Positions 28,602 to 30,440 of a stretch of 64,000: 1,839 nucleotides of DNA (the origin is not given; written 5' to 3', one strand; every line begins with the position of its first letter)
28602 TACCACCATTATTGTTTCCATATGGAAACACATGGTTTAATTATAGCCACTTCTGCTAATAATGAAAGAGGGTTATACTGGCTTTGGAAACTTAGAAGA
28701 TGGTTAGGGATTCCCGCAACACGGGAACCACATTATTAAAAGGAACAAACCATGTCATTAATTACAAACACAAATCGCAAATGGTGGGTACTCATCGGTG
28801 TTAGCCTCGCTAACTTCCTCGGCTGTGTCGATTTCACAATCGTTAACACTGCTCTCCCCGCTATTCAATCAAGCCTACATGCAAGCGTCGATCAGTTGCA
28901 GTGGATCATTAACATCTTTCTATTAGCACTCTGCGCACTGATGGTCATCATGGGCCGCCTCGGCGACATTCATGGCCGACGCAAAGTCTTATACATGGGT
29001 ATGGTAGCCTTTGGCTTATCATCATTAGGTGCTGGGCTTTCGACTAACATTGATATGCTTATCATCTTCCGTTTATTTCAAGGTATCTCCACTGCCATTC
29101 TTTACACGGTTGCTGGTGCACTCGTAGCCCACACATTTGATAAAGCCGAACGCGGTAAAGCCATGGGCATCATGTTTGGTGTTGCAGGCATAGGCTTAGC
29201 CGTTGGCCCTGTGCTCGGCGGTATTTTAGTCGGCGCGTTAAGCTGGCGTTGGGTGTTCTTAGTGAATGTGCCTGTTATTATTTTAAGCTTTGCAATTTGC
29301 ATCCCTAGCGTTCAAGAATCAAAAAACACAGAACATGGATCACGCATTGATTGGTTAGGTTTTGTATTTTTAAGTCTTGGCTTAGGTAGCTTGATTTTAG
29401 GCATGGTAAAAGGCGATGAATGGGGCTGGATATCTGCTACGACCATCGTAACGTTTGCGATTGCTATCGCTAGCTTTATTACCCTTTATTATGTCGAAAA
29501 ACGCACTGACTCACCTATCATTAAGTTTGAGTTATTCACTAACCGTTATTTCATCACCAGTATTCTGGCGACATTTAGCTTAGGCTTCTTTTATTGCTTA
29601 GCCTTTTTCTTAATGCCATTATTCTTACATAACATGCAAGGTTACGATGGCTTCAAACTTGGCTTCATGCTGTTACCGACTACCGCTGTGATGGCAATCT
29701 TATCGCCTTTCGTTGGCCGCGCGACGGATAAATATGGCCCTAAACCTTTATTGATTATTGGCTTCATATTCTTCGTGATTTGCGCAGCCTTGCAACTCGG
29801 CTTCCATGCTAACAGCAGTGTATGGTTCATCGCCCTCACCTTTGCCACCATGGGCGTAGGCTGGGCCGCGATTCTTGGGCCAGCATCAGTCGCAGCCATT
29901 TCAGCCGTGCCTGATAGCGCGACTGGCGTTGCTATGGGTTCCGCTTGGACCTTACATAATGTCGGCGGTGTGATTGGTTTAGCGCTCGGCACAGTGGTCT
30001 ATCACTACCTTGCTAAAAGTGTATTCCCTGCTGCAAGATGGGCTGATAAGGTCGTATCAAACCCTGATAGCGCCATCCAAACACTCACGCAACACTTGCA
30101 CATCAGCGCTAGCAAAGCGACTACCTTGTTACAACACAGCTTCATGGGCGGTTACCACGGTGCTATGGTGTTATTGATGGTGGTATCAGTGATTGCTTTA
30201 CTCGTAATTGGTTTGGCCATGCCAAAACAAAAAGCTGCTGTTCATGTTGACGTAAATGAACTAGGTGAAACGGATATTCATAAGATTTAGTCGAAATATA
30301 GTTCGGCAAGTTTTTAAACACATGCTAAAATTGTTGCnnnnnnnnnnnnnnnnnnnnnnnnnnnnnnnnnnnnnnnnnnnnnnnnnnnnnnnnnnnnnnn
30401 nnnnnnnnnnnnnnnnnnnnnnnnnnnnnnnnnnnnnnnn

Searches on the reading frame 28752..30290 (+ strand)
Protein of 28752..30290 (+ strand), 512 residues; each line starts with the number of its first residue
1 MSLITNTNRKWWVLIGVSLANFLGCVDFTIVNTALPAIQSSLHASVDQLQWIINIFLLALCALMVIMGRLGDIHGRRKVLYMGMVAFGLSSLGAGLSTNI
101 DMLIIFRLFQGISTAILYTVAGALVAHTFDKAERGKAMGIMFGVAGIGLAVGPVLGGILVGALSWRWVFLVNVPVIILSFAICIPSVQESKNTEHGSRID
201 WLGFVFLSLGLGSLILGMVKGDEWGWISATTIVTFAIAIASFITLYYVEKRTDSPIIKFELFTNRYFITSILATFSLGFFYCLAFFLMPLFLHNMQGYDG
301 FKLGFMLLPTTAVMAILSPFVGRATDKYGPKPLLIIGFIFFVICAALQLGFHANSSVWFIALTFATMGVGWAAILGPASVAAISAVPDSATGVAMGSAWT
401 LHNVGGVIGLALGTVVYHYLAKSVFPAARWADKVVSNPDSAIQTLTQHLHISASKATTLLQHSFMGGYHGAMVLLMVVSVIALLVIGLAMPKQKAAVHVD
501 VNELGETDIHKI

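Call 29: search_protein_families(library=ncbifam, proteins=[window:28752-30290:+], max_evalue=1e-10)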
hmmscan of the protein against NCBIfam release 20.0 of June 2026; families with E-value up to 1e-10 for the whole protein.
window:28752-30290:+ (512 aa): 45 families (the best 25 are shown)
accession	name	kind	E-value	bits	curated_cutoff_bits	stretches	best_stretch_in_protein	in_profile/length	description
TIGR00711.1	efflux_EmrB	subfamily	1e-81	275.1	230.2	1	14-486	4-479/485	DHA2 family efflux MFS transporter permease subunit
NF000025.1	MFS_efflux_tcmA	exception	8.4e-54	183.2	999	1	8-434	22-447/538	tetracenomycin C efflux MFS transporter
NF000391.1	EmrB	exception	5.5e-46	157.2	925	1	11-419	10-420/501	multidrug efflux MFS transporter permease subunit EmrB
NF040856.1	FexB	exception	1.2e-45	156.2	950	1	17-405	19-408/469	chloramphenicol/florfenicol efflux MFS transporter FexB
NF000031.1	MFS_efflux_LmrA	exception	1.2e-43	149.5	850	1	9-412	28-432/484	lincomycin efflux MFS transporter Lmr(A)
NF000218.1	FexA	exception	1.5e-43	149.1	900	1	14-400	23-412/475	chloramphenicol/florfenicol efflux MFS transporter FexA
NF033896.2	MFS_LfrA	equivalog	1.6e-41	142.5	825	1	6-489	14-501/504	efflux MFS transporter LfrA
NF012180.1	tet_MFS_43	exception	4.5e-40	138.1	999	1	10-426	19-436/484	tetracycline efflux MFS transporter Tet(43)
NF040895.2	MFS_effux_SdrM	equivalog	6e-40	137.7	550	1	11-418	5-405/441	multidrug efflux MFS transporter SdrM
NF011571.1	PRK14995.1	subfamily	4e-38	131.4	701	1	8-480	2-485/493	SmvA family efflux MFS transporter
NF007799.0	PRK10504.1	subfamily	4.2e-35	121.5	426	1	7-310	5-306/471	multidrug transporter subunit MdtD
NF000060.1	MFS_efflux_LmrB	exception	1.1e-32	113.6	800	1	13-416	18-422/479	lincomycin efflux MFS transporter Lmr(B)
NF000089.1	qac_MFS_AB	exception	4.6e-32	111.4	900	1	7-486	14-496/514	QacA/B family quaternary ammonium compound efflux MFS transporter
TIGR00880.1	2_A_01_02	superfamily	8.8e-32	110.2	131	1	64-189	11-140/141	multidrug resistance protein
NF012169.0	qepA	equivalog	4.8e-30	104.6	1075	1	6-419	15-428/511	fluoroquinolone efflux MFS transporter QepA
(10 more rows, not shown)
